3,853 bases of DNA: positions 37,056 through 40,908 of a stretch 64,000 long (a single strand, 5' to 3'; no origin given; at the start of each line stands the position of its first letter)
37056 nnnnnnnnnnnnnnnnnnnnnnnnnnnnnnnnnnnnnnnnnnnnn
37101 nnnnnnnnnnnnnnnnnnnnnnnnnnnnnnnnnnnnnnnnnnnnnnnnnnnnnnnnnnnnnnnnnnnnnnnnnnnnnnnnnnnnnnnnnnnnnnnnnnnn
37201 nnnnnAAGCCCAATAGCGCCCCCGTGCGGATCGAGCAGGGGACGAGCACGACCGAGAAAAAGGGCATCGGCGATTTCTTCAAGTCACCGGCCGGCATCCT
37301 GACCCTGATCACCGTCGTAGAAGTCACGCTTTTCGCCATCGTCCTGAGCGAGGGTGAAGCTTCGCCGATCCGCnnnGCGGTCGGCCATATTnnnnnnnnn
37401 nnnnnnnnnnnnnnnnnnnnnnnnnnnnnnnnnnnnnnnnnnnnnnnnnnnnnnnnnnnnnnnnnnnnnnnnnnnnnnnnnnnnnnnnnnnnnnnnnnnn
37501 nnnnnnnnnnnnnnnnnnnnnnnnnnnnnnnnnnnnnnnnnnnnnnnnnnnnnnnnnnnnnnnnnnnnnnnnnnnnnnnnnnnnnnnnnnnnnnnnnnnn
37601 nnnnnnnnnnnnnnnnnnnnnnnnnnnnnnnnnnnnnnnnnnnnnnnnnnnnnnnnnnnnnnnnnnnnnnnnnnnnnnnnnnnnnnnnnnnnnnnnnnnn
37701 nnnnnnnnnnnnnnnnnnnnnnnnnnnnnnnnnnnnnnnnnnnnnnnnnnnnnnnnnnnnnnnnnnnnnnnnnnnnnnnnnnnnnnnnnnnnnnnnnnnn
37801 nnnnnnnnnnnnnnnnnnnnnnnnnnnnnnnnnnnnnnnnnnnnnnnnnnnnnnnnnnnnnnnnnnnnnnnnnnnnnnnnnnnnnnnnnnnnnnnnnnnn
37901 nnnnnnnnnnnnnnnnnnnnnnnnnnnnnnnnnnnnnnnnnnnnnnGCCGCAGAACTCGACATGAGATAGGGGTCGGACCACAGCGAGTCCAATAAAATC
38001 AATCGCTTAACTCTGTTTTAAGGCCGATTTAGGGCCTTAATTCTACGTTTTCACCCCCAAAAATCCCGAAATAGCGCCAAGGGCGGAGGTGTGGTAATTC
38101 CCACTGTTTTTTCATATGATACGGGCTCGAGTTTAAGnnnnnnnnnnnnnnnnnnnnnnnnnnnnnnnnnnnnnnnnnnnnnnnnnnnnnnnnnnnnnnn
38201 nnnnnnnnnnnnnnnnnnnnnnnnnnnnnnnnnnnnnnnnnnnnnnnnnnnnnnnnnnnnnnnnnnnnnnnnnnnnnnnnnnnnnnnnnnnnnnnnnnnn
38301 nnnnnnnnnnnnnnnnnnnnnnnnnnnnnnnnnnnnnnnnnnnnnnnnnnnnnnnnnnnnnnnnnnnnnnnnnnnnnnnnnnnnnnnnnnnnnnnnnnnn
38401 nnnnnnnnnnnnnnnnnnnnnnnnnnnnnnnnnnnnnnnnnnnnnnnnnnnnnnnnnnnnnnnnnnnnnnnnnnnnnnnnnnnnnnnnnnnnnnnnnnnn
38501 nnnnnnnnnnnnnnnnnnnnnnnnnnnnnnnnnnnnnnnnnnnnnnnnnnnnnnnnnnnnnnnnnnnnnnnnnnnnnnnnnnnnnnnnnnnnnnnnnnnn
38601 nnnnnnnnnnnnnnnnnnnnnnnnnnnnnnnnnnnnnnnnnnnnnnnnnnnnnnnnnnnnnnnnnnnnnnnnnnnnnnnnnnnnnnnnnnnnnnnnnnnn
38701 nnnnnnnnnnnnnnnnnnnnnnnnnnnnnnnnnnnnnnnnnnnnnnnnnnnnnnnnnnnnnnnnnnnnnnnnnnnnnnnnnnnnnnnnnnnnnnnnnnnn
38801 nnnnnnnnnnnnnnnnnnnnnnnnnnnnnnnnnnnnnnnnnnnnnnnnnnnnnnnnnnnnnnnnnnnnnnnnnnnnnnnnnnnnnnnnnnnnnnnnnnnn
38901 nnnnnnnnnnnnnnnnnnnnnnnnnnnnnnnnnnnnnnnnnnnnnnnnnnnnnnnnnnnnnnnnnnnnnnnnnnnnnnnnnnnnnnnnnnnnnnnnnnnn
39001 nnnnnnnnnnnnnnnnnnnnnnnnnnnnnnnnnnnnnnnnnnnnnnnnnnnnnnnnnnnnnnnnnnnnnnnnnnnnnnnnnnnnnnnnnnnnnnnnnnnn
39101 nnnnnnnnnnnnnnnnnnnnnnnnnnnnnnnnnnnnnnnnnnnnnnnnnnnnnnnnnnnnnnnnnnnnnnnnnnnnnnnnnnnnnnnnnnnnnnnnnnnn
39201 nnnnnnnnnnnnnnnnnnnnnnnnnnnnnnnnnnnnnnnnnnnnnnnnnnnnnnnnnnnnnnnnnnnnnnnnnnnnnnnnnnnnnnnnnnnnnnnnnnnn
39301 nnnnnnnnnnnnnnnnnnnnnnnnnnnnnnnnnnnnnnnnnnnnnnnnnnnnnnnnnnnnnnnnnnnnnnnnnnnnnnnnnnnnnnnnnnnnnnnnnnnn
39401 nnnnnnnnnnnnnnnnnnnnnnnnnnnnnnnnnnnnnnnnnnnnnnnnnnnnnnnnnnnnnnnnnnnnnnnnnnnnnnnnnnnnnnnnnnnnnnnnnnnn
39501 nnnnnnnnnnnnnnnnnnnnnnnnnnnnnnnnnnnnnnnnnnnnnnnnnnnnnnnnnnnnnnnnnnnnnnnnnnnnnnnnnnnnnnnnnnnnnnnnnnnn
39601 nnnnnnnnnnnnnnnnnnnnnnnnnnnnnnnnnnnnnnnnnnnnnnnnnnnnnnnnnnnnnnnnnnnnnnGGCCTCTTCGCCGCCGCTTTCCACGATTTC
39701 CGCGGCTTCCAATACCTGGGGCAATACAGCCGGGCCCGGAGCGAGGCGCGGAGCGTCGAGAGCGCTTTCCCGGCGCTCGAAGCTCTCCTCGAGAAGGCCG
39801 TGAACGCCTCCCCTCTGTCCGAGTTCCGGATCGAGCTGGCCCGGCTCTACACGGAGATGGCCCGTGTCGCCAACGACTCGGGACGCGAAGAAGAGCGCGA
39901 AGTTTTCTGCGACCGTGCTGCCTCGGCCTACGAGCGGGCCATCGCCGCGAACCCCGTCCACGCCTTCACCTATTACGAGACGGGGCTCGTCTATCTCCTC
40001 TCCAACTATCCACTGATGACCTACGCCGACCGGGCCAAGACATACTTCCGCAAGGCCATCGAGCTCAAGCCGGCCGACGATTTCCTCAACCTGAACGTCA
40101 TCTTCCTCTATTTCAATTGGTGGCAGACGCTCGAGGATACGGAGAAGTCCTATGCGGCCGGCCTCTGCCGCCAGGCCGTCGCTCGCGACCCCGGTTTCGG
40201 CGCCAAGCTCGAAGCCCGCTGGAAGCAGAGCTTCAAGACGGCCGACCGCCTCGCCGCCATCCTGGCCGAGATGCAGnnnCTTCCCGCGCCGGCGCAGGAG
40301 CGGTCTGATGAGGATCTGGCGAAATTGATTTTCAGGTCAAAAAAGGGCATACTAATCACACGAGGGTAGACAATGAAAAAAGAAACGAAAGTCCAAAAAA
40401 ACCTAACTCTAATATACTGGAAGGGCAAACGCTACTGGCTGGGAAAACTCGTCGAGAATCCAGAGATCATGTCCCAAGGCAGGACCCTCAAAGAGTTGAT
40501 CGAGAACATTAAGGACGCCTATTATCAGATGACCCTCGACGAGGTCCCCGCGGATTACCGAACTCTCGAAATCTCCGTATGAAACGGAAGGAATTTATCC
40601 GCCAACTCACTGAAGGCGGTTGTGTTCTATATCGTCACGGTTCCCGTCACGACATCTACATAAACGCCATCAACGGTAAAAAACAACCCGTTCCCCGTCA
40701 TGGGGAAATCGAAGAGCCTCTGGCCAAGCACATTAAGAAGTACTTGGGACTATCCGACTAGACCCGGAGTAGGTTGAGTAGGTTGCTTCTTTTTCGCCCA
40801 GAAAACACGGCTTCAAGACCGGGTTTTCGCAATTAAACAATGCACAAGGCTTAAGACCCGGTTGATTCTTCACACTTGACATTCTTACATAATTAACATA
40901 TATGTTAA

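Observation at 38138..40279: Wzy_C (O-antigen ligase family)::TPR fusion as candidate partner enzyme of the tagged paralogs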

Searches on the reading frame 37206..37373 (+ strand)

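Call 46: search_protein_families(library=ncbifam, proteins=[window:37206-37373:+], max_evalue=10)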
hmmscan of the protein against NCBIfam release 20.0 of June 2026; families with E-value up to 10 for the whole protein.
seq(56 aa): 1 family
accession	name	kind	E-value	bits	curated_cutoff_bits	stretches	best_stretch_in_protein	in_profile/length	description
NF033938.0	porH_2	subfamily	0.015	15.9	30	1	19-35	18-34/63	PorH family porin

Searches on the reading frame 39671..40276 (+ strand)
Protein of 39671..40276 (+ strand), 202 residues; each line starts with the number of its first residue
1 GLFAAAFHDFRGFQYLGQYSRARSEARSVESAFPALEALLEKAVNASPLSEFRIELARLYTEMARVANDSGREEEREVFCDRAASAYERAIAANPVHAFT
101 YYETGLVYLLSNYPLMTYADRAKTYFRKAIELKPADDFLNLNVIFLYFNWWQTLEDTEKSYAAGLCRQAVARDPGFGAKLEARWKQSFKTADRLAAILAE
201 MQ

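Call 69: search_protein_representatives(protein=window:39671-40276:+)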
Query: 202 residues. Proteins with E-value up to 0.001 (for the whole library): 480; up to 1e-10: 48; up to 1e-30: 19. The best 150 are listed.
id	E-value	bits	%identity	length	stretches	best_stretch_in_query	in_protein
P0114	1.4e-70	253.2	60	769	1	3-201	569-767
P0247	6.6e-70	251.0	60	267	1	2-201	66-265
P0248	1.5e-62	227.0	55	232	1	5-199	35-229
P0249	8.0e-62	224.7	56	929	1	4-193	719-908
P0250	1.1e-59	217.7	53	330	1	7-190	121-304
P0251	3.9e-53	196.3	49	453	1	2-200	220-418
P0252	7.2e-48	179.2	59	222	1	2-149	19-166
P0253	1.3e-45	171.9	46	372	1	3-200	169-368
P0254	3.9e-39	150.7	48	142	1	63-199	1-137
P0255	2.5e-38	148.1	57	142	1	62-201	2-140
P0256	1.3e-37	145.7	39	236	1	5-200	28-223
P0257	2.9e-37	144.6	35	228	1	1-198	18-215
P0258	4.8e-35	137.3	40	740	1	11-198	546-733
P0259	2.7e-32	128.4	43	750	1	8-198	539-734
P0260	8.7e-32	126.7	37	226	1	8-196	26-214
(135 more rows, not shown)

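Call 74: find_related_loci(query=A6, collection=genome_contigs, flank=8000)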
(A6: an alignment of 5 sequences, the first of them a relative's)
Query A6 (228 aa) in genome_contigs; peptide patterns used: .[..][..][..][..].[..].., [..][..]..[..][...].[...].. (x = any residue, [..] = any of these).
65 stretches matched a pattern; 8 encode a relative of the query (tblastn E <= 1e-3); 8 distinct loci.
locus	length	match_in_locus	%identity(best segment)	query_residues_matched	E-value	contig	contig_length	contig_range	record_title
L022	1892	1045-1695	48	10-225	4e-64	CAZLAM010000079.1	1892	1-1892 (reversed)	MAG TPA_asm: uncultured Eubacteriales bacterium isolate binchicken_co255_92 genome assembly, contig: k141_5949891, whole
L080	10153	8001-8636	45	5-216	9e-62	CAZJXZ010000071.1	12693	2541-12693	MAG TPA_asm: uncultured Eubacteriales bacterium isolate binchicken_co383_20 genome assembly, contig: NODE_1621_length_12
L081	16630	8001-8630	41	2-211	6e-56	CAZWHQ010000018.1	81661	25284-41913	MAG TPA_asm: uncultured Eubacteriales bacterium isolate binchicken_co275_153 genome assembly, contig: NODE_205_length_81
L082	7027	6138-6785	44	14-228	3e-55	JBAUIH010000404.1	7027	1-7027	MAG: Candidatus Aminicenantales bacterium isolate MFD09513_ilm_asm_bin8 k127_61290, whole genome shotgun sequence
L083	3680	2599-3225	44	20-227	4e-50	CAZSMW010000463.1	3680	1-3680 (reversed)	MAG TPA_asm: uncultured Eubacteriales bacterium isolate binchicken_co255_252 genome assembly, contig: k141_652153, whole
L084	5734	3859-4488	38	1-216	2e-50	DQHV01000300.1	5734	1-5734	MAG TPA_asm: Candidatus Aminicenantes bacterium isolate UBA8522 contig_49075, whole genome shotgun sequence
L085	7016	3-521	46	57-228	2e-48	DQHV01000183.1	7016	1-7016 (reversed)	MAG TPA_asm: Candidatus Aminicenantes bacterium isolate UBA8522 contig_38598, whole genome shotgun sequence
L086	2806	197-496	51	116-215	3e-31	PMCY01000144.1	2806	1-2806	MAG: Candidatus Aminicenantes bacterium isolate fen_333 73.20120700_E2X.90_contig_219377, whole genome shotgun sequence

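Call 91: search_protein_families(library=pfam, proteins=[P0257, L080:6382-7932:+, L080:7986-8663:+], max_evalue=0.001)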
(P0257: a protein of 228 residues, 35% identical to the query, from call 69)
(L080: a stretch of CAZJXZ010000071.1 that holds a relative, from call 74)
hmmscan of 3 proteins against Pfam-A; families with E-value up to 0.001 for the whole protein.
P0257 (228 aa): 5 families
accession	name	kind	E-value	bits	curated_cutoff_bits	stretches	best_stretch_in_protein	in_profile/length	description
PF13414.12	TPR_11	-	5.4e-09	36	26.8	1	98-126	11-39/42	TPR repeat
PF20308.4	TPR-S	-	9.6e-06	26.6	27.6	1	42-113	30-91/102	Tetratricopeptide Repeats-Sensor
PF13431.12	TPR_17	-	7e-05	23.2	24.4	0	104-125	2-23/34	Tetratricopeptide repeat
PF13181.12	TPR_8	-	0.00017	21.9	25.7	0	98-112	18-32/34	Tetratricopeptide repeat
PF00515.34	TPR_1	-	0.00086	19.5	27.8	0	142-153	23-34/34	Tetratricopeptide repeat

L080:6382-7932:+ (517 aa): 1 family
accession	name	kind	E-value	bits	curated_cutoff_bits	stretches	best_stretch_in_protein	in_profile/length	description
PF04932.20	Wzy_C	-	2.2e-16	60.4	31.7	1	300-448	5-148/149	O-Antigen ligase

L080:7986-8663:+ (226 aa): 0 families

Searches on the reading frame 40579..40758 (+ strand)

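Call 85: search_protein_families(library=pfam, proteins=[window:40579-40758:+], max_evalue=0.1)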
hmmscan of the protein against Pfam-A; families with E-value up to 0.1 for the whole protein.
window:40579-40758:+ (60 aa): 1 family
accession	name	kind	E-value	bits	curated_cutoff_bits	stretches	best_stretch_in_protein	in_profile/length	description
PF07927.17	HicA_toxin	-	5.7e-09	36.4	27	1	4-58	2-58/58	HicA toxin of bacterial toxin-antitoxin,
